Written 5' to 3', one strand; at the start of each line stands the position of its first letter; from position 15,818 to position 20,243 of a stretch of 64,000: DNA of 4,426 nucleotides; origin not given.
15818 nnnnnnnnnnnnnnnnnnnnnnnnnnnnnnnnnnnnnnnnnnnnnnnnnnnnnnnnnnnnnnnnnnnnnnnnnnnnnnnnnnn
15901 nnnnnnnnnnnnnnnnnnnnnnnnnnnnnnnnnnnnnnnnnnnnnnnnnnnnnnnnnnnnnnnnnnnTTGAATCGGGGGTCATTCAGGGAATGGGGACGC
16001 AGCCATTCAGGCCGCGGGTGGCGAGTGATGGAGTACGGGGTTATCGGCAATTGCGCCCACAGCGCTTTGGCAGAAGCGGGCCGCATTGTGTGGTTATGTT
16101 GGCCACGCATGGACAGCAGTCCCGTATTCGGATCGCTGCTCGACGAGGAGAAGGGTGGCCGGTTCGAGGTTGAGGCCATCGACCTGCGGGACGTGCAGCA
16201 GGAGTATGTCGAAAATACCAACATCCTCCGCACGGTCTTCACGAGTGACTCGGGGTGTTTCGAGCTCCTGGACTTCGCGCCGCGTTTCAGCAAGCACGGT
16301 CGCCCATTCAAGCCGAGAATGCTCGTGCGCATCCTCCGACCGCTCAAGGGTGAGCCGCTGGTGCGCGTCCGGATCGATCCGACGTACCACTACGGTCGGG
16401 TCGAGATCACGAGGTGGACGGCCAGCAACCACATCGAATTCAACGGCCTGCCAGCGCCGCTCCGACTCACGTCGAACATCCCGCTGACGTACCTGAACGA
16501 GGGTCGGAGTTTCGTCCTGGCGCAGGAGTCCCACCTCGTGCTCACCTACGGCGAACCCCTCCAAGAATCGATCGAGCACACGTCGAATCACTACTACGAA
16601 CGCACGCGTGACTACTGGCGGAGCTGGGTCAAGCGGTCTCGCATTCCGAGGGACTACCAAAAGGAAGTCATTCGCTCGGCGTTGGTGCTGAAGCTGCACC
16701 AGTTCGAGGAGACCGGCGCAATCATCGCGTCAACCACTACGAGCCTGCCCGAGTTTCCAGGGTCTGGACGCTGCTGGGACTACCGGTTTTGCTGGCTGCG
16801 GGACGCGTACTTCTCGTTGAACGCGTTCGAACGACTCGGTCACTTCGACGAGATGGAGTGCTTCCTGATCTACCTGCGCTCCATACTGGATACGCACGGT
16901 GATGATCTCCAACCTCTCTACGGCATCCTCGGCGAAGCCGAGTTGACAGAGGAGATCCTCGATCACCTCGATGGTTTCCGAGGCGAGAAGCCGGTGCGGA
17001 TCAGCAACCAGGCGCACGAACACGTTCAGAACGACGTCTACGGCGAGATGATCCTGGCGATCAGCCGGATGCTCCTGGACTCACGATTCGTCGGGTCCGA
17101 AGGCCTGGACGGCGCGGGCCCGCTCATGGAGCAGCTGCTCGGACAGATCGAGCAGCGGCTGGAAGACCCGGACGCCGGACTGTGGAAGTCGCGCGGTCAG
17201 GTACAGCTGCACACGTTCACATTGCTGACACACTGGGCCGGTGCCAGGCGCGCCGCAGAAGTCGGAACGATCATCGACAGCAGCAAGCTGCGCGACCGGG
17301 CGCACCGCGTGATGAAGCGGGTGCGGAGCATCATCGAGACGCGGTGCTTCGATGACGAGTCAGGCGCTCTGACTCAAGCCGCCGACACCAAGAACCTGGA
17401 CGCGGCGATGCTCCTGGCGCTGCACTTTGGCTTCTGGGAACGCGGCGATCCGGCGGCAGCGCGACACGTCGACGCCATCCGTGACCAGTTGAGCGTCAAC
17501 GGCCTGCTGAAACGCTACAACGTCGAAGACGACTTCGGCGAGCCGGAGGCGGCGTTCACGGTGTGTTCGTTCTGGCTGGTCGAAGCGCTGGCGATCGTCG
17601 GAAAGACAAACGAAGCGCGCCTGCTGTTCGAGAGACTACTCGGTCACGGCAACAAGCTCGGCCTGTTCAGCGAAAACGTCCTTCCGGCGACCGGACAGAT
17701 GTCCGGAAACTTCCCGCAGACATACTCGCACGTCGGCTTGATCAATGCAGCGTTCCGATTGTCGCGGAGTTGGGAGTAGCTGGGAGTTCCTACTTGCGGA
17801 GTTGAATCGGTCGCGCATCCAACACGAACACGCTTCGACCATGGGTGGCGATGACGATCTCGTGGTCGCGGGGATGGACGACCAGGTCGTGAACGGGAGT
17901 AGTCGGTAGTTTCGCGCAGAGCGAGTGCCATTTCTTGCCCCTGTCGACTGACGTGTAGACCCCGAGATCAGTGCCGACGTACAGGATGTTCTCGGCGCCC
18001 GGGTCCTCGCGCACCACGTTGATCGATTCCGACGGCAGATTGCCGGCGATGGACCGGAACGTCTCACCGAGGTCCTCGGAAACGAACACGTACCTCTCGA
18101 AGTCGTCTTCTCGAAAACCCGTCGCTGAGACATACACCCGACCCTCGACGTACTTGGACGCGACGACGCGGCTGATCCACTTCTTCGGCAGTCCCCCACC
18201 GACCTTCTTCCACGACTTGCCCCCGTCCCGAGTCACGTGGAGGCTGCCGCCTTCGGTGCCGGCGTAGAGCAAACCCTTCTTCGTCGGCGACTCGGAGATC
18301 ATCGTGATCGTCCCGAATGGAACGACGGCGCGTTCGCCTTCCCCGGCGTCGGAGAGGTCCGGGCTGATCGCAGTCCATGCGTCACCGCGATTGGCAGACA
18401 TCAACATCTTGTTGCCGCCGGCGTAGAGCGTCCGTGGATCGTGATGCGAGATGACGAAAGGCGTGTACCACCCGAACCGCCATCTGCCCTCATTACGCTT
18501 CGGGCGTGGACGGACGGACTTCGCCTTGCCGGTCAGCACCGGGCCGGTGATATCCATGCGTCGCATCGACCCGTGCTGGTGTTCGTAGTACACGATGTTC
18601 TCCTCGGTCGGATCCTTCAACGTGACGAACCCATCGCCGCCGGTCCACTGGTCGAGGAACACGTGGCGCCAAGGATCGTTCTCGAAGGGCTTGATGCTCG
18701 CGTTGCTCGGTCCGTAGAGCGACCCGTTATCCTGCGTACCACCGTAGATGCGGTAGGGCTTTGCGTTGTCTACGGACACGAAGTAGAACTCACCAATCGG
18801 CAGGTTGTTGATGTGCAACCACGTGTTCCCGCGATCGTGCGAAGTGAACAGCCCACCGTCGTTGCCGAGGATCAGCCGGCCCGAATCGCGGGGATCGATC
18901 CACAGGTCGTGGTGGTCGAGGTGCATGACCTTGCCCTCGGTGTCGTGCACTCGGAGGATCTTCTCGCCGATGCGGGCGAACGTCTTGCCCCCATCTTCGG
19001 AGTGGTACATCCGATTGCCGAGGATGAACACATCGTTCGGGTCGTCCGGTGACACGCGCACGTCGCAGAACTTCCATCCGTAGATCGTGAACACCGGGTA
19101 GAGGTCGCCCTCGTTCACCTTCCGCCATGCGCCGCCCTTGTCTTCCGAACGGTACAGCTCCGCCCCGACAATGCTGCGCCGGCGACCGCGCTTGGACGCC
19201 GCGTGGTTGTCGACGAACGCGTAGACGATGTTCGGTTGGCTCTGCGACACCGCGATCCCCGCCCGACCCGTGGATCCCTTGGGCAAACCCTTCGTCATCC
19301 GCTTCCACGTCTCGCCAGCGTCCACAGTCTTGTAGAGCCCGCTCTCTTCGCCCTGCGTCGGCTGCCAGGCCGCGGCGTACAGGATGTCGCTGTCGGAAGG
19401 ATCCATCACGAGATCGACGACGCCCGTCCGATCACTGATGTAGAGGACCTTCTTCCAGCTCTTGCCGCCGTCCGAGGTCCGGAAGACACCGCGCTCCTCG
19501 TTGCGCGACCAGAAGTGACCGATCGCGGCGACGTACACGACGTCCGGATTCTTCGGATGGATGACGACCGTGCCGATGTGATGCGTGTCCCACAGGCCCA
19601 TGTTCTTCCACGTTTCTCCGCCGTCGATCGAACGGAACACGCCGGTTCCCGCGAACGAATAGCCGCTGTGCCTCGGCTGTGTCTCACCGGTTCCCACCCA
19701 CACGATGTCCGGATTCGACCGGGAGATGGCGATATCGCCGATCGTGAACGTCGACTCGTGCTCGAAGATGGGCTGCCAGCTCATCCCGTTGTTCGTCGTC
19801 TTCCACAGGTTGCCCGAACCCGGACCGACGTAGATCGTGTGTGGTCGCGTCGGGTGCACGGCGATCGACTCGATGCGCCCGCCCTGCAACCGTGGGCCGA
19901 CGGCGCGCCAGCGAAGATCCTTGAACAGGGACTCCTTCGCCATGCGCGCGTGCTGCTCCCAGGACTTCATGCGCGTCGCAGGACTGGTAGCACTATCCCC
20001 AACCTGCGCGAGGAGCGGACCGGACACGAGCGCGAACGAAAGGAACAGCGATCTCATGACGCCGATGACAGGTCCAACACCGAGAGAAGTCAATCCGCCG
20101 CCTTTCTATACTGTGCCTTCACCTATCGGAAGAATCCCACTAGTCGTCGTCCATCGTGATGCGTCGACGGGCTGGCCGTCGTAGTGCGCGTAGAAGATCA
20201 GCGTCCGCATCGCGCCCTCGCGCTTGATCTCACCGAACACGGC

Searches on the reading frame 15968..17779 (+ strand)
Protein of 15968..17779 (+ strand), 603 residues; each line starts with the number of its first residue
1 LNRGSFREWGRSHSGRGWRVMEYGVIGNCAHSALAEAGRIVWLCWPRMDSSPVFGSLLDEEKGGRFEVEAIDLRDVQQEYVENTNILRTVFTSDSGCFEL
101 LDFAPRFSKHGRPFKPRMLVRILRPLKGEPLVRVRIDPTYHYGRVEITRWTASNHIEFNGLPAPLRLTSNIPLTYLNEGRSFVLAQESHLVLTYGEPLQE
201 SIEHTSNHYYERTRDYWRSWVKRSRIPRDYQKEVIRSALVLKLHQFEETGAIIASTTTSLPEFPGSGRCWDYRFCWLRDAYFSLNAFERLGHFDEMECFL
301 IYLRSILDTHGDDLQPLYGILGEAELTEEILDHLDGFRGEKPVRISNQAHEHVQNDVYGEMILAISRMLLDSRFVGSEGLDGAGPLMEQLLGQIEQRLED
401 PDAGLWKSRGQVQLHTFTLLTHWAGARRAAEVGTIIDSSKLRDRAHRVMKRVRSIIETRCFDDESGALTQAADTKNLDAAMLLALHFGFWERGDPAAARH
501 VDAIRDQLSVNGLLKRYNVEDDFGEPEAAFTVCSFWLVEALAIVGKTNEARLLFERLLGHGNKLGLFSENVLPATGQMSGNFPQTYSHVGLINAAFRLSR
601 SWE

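Call 29: search_protein_families(library=pfam, proteins=[window:15968-17779:+], max_evalue=0.0001)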
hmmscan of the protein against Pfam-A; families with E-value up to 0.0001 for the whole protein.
window:15968-17779:+ (603 aa): 2 families
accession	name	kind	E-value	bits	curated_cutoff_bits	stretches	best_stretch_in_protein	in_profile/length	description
PF00723.27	Glyco_hydro_15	-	2e-43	149.3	22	1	230-595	3-426/427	Glycosyl hydrolases family 15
PF19291.4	TREH_N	-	1.8e-11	44.2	23.1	1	27-169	22-155/211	Trehalase-like, N-terminal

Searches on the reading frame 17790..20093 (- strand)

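Call 29: search_protein_families(library=pfam, proteins=[window:17790-20093:-], max_evalue=0.0001)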
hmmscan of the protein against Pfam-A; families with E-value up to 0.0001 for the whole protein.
window:17790-20093:- (767 aa): 5 families
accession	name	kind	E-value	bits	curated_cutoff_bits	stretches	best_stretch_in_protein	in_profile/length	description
PF15902.12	Sortilin-Vps10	-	3.8e-37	128.6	33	2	152-298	3-141/446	Sortilin, neurotensin receptor 3,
PF02012.26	BNR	-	8.8e-13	46.6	27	0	153-163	1-11/12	BNR/Asp-box repeat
PF15899.11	BNR_6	-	3.8e-10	39.3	27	0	415-428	1-14/14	BNR-Asp box repeat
PF13088.12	BNR_2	-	2.2e-09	37.5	31.4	0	152-326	84-251/277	BNR repeat-like domain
PF14870.12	PSII_BNR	-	5.8e-06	26.2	27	0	79-107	239-267/303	Photosynthesis system II assembly factor YCF48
